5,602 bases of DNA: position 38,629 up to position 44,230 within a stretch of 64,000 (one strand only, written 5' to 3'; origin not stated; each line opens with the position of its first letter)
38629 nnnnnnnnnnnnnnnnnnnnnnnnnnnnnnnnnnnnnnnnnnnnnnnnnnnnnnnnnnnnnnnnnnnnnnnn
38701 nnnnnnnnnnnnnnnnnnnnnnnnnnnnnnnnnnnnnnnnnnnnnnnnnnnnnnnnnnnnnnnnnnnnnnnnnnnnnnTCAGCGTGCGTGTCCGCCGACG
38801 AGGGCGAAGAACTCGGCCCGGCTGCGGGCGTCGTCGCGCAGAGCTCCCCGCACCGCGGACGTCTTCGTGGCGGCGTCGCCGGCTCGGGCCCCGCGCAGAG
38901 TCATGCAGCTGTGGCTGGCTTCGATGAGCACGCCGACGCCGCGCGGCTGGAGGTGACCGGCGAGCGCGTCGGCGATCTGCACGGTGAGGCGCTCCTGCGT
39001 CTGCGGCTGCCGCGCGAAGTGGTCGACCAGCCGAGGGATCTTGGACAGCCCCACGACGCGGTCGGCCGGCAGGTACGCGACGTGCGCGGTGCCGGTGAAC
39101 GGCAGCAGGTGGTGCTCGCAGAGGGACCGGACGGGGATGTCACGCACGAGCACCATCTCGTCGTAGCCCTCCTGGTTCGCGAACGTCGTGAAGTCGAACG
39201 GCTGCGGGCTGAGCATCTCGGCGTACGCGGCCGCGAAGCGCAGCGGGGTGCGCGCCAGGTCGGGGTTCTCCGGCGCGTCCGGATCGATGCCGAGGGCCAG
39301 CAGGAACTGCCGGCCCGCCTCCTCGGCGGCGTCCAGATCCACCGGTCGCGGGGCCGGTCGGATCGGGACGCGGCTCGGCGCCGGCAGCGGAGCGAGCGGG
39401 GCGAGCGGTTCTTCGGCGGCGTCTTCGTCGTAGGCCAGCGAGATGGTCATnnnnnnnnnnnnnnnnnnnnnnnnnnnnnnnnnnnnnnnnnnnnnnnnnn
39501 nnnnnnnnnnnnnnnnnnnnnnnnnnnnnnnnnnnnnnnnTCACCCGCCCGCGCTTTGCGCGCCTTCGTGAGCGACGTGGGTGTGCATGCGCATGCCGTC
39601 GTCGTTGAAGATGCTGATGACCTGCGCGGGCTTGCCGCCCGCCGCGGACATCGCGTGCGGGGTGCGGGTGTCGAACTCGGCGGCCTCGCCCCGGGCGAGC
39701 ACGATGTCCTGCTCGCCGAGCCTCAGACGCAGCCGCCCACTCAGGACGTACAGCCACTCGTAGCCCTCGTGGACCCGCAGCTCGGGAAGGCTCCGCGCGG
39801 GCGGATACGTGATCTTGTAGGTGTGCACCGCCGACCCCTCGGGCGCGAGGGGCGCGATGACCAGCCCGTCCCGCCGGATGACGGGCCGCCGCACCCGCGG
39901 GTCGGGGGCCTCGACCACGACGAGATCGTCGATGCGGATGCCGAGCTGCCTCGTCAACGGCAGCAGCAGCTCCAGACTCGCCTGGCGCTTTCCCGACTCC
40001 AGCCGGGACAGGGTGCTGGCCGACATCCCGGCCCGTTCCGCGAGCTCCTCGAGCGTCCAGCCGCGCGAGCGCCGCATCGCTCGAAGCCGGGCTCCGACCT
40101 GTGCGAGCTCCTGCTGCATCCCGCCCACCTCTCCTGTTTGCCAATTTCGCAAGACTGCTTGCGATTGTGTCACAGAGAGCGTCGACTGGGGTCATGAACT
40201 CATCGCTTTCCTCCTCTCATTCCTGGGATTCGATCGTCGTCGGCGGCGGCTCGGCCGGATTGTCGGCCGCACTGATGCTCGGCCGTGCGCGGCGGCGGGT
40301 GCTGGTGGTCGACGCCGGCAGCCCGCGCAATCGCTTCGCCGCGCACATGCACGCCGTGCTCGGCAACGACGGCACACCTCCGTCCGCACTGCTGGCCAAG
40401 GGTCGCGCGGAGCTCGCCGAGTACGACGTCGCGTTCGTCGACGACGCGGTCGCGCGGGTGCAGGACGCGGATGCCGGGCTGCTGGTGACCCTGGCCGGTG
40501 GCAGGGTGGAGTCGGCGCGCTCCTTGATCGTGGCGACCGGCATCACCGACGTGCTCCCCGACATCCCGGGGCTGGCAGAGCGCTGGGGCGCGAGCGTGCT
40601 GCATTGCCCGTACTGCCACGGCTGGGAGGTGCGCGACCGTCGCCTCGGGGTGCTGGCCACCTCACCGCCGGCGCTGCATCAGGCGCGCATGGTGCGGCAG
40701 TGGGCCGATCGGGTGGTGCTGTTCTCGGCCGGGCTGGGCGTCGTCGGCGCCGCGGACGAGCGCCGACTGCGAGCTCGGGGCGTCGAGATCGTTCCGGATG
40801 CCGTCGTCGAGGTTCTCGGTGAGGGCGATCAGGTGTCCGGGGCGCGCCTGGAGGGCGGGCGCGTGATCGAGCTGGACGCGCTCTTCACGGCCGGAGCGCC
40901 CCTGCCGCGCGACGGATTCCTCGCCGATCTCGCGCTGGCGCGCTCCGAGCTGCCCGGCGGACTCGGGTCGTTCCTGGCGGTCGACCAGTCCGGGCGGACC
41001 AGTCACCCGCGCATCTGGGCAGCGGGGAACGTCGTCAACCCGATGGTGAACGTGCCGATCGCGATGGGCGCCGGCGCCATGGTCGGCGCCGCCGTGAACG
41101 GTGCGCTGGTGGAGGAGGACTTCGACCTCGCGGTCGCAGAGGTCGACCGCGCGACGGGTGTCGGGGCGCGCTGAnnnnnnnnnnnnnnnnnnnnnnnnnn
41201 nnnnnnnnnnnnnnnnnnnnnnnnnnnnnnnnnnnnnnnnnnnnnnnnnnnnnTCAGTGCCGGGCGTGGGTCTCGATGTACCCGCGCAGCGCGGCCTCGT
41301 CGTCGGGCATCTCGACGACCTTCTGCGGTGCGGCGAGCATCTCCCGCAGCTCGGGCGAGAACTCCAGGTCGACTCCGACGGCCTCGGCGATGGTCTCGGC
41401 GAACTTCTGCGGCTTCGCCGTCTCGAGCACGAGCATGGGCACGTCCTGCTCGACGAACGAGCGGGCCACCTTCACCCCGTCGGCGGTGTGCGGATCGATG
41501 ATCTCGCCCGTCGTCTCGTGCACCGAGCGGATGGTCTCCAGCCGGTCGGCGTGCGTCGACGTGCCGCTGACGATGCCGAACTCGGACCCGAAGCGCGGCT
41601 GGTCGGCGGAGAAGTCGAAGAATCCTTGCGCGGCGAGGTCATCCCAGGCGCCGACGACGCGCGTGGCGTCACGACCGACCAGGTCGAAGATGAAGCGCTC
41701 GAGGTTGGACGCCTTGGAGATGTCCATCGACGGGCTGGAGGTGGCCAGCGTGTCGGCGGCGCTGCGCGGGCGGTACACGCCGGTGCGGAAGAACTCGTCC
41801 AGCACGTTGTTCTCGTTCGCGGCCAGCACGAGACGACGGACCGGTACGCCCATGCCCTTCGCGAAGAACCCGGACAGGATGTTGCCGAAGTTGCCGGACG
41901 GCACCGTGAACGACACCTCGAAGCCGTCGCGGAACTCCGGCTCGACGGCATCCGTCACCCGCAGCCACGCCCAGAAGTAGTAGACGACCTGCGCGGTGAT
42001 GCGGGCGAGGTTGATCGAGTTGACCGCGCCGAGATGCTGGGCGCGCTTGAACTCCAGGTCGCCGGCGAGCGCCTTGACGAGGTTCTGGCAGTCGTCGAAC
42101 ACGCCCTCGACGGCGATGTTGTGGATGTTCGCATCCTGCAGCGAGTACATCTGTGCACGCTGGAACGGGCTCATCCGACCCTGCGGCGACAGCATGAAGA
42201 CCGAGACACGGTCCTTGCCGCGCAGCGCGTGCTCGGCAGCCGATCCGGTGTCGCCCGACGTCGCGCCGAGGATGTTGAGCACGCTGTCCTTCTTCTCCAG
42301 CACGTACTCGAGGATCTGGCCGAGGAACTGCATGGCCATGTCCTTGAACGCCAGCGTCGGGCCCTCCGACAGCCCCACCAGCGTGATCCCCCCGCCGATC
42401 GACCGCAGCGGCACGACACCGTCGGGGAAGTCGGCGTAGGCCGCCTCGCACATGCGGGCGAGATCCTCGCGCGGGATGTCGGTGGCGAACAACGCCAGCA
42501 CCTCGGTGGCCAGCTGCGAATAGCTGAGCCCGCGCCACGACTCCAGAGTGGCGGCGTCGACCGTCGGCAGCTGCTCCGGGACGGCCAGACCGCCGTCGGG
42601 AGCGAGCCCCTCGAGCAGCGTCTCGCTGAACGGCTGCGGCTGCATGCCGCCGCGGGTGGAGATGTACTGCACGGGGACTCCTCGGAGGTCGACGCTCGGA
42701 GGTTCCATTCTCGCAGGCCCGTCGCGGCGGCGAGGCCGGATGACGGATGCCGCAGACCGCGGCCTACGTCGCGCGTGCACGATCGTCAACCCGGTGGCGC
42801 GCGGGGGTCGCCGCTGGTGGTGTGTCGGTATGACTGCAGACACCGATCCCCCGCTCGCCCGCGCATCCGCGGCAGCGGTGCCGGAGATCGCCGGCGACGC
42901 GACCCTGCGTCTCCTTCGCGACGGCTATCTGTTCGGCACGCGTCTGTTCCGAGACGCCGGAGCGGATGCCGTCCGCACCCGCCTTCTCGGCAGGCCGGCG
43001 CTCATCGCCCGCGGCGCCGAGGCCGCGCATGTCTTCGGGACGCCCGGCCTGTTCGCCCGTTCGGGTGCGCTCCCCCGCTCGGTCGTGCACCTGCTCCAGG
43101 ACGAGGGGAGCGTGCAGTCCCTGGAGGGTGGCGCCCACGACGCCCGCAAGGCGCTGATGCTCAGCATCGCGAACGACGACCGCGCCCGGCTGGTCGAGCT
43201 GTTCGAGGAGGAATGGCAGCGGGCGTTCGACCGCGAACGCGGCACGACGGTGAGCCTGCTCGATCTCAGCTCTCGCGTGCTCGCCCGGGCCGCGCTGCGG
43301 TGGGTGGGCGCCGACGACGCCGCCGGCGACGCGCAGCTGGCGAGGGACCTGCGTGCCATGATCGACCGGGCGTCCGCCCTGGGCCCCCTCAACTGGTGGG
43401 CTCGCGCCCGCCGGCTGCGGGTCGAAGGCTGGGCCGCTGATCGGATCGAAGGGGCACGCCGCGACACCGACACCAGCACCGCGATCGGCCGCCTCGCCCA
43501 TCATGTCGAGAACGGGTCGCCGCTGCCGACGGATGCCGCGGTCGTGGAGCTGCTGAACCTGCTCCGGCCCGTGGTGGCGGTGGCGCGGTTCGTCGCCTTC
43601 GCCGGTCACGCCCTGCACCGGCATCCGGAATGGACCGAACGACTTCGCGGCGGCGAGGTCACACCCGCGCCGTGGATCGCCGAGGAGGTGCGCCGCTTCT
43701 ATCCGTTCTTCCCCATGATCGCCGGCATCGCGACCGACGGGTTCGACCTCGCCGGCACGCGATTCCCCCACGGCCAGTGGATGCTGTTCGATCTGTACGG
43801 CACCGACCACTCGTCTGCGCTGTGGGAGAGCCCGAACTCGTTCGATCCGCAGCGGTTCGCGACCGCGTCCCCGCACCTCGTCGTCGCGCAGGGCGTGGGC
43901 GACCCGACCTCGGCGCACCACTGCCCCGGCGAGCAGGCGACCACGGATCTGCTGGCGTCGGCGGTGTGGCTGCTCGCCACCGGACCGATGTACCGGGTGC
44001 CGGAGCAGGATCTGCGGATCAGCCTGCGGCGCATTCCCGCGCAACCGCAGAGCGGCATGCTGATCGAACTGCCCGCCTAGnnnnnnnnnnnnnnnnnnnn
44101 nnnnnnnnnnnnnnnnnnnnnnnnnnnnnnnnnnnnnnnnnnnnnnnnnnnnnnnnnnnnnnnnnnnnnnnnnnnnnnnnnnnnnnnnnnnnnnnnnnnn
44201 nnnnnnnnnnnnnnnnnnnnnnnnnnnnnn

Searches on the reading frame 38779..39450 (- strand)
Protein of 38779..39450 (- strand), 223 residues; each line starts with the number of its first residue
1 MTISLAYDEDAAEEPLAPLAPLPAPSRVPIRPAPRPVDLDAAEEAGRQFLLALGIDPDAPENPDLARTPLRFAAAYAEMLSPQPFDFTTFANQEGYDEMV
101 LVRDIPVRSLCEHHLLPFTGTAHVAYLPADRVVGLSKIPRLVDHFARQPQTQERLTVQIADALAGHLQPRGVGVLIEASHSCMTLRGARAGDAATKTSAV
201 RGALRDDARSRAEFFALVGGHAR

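Call 67: search_protein_families(library=pfam, proteins=[window:38779-39450:-], max_evalue=0.001)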
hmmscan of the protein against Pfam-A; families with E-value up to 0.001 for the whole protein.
window:38779-39450:- (223 aa): 1 family
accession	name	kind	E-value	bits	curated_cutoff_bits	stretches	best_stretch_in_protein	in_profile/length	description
PF01227.27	GTP_cyclohydroI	-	1.4e-60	204.2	27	1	43-218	2-178/179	GTP cyclohydrolase I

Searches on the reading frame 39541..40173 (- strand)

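Call 67: search_protein_families(library=pfam, proteins=[window:39541-40173:-], max_evalue=0.001)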
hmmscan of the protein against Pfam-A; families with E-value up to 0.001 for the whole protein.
window:39541-40173:- (210 aa): 8 families
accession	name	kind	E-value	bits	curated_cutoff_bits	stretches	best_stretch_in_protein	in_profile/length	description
PF07883.17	Cupin_2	-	1.5e-15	57.1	27.2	1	121-189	3-70/70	Cupin domain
PF01381.28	HTH_3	-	2e-15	57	23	1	30-84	1-55/55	Helix-turn-helix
PF13560.12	HTH_31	-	4.5e-14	52.9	27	1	25-78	1-55/64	Helix-turn-helix domain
PF12844.13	HTH_19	-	1.2e-08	35.2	30.2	1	27-83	1-57/64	Helix-turn-helix domain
PF13443.12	HTH_26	-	2.2e-08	34.6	22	1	29-88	1-61/63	Cro/C1-type HTH DNA-binding domain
PF13413.12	HTH_25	-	2.6e-05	24.4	24.6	1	29-62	1-34/62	Helix-turn-helix domain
PF09339.16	HTH_IclR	-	0.00051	20.2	22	0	31-58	10-38/52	IclR helix-turn-helix domain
PF02311.25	AraC_binding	-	0.00071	19.8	21.1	0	133-184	19-70/135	AraC-like ligand binding domain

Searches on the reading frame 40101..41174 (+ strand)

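Call 67: search_protein_families(library=pfam, proteins=[window:40101-41174:+], max_evalue=0.001)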
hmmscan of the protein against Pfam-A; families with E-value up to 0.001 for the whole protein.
window:40101-41174:+ (357 aa): 6 families
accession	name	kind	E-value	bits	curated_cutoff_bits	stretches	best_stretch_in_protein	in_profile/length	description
PF07992.20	Pyr_redox_2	-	2.3e-22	80.2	26.1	1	43-325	2-291/291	Pyridine nucleotide-disulphide oxidoreductase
PF00890.30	FAD_binding_2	-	3.3e-05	23.7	20.4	1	43-79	1-40/414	FAD binding domain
PF01266.30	DAO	-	5.7e-05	23.2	27.9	1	44-75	2-34/353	FAD dependent oxidoreductase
PF05834.18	Lycopene_cycl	-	7.2e-05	22.5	23.4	0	43-74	1-34/380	Lycopene cyclase protein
PF03486.20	HI0933_like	-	0.0002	21.3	50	0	43-73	2-32/244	HI0933-like protein Rossmann domain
PF13738.12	Pyr_redox_3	-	0.0006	19.6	30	0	45-79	1-36/305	Pyridine nucleotide-disulphide oxidoreductase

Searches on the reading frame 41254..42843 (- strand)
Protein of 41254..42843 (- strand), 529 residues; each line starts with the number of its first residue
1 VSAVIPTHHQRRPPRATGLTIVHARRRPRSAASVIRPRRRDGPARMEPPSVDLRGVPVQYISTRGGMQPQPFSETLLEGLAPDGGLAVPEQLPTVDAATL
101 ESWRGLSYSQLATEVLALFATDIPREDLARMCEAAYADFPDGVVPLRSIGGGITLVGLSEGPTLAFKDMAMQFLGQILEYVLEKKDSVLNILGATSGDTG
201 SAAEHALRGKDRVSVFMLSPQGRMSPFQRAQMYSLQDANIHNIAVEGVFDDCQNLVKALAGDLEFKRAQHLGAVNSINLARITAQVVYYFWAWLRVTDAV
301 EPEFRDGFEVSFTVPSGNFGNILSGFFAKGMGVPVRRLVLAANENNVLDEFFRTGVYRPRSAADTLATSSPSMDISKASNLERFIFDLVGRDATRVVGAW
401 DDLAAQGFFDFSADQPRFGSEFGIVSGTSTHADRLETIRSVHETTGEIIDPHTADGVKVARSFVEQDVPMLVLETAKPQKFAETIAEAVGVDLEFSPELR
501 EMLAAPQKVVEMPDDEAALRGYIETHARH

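Call 67: search_protein_families(library=pfam, proteins=[window:41254-42843:-], max_evalue=0.001)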
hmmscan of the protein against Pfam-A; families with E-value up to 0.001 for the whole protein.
window:41254-42843:- (529 aa): 3 families
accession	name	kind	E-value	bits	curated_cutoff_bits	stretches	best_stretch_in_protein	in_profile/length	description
PF14821.11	Thr_synth_N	-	1.9e-27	95.6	25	1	59-136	1-79/79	Threonine synthase N terminus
PF00291.31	PALP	-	5.8e-11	42.7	35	1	161-403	32-248/295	Pyridoxal-phosphate dependent enzyme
PF24857.1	THR4_C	-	0.00016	22.2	27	1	453-514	1-73/85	Threonine synthase, C-terminal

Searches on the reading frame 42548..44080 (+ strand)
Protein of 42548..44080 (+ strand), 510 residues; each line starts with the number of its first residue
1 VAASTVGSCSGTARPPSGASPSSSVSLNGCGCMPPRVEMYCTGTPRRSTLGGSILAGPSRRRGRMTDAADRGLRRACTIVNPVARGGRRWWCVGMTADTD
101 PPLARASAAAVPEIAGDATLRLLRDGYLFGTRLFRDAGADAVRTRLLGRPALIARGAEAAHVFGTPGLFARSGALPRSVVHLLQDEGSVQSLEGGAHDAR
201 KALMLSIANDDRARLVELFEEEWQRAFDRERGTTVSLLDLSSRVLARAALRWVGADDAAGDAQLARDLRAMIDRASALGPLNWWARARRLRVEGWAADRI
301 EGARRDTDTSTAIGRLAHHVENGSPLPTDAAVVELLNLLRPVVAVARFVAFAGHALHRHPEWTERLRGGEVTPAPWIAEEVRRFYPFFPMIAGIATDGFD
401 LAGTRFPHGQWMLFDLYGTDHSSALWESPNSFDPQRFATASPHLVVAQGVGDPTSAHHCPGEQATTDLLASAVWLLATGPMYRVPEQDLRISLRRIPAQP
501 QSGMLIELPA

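Call 7: search_protein_families(library=pfam, proteins=[window:42548-44080:+])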
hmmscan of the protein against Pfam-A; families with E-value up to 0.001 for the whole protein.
window:42548-44080:+ (510 aa): 1 family
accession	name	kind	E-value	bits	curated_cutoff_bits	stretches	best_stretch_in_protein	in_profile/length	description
PF00067.27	p450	-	1.5e-06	27.8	22.8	1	379-440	329-391/462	Cytochrome P450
